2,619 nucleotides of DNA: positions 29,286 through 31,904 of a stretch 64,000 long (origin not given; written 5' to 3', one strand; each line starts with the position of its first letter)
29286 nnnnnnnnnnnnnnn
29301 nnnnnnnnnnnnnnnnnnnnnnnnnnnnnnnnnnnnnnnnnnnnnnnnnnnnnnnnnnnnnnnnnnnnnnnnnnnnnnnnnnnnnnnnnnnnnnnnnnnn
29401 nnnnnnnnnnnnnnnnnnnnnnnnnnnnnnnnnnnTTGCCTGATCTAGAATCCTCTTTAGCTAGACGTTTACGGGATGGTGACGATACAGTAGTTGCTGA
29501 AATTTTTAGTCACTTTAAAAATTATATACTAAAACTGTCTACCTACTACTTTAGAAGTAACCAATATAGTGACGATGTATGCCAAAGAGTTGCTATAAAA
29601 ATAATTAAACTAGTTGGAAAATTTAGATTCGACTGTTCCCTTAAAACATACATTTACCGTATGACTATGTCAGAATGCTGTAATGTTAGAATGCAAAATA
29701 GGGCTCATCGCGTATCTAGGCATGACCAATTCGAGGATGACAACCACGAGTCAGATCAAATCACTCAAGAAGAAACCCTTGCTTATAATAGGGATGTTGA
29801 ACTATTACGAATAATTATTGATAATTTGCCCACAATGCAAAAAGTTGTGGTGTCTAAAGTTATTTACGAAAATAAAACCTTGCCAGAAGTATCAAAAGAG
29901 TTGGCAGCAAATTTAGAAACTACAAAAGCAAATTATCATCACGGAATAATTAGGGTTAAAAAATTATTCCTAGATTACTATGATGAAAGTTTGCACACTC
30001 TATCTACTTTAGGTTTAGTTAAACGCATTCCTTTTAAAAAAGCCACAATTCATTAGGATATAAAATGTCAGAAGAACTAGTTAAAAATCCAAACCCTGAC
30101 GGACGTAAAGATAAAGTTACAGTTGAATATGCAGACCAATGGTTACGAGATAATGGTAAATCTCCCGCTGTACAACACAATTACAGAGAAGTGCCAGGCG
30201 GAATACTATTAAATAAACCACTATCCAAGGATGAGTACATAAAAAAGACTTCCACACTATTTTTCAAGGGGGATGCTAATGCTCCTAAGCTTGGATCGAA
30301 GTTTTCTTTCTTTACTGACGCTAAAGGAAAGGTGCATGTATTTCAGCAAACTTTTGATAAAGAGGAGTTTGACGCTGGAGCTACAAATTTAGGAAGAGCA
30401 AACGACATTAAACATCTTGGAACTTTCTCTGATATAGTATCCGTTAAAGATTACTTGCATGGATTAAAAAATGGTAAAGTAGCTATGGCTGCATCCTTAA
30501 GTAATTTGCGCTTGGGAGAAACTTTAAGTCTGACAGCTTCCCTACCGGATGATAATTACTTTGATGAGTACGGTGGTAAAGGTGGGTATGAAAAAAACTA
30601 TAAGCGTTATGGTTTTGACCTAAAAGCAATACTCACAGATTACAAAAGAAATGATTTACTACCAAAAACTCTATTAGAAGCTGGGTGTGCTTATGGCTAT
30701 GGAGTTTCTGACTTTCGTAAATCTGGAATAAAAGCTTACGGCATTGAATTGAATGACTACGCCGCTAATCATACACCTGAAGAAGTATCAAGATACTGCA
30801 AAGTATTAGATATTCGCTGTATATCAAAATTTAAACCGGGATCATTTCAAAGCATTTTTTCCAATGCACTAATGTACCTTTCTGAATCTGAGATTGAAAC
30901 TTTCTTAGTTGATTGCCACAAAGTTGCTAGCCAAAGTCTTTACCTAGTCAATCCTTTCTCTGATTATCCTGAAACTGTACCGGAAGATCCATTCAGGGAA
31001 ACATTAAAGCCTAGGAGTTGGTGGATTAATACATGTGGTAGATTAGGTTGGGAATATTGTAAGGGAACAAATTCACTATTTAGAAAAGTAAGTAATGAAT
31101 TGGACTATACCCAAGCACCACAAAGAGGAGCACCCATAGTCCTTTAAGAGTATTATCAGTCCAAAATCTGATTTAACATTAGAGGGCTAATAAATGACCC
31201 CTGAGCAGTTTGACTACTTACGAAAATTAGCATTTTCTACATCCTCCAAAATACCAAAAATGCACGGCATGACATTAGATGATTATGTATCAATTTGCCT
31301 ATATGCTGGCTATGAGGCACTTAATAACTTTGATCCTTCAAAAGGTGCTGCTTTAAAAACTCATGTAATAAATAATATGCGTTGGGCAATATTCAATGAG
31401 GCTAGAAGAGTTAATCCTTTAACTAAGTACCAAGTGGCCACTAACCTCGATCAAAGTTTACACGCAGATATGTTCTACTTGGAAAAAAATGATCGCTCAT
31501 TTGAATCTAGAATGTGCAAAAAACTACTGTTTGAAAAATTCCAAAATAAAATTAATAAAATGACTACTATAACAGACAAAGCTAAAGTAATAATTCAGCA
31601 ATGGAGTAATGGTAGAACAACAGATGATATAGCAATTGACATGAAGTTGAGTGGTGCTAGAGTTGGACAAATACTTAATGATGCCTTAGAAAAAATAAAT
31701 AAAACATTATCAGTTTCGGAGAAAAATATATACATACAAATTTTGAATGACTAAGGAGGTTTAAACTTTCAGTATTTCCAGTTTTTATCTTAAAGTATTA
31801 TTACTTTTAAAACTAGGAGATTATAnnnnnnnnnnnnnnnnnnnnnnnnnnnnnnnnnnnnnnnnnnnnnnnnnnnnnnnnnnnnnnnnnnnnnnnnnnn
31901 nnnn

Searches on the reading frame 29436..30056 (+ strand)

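Call 105: search_protein_families(library=pfam, max_evalue=0.001, proteins=[window:29436-30056:+])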
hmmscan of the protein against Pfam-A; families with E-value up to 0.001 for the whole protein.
window:29436-30056:+ (206 aa): 2 families
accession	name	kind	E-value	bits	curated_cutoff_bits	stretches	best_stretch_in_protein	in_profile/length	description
PF04542.20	Sigma70_r2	-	5.3e-06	26.6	24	1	24-84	2-64/71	Sigma-70 region 2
PF12645.13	HTH_16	-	6.9e-06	26.5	22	1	14-64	9-65/65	Helix-turn-helix domain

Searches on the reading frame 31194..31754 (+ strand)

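Call 105: search_protein_families(library=pfam, max_evalue=0.001, proteins=[window:31194-31754:+])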
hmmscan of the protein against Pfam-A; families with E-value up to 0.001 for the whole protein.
window:31194-31754:+ (186 aa): 1 family
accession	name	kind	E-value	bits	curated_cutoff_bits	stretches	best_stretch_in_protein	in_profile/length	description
PF16810.10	RXLR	-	0.00073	20.4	26.9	0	97-156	60-121/141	RXLR phytopathogen effector protein, Avirulence activity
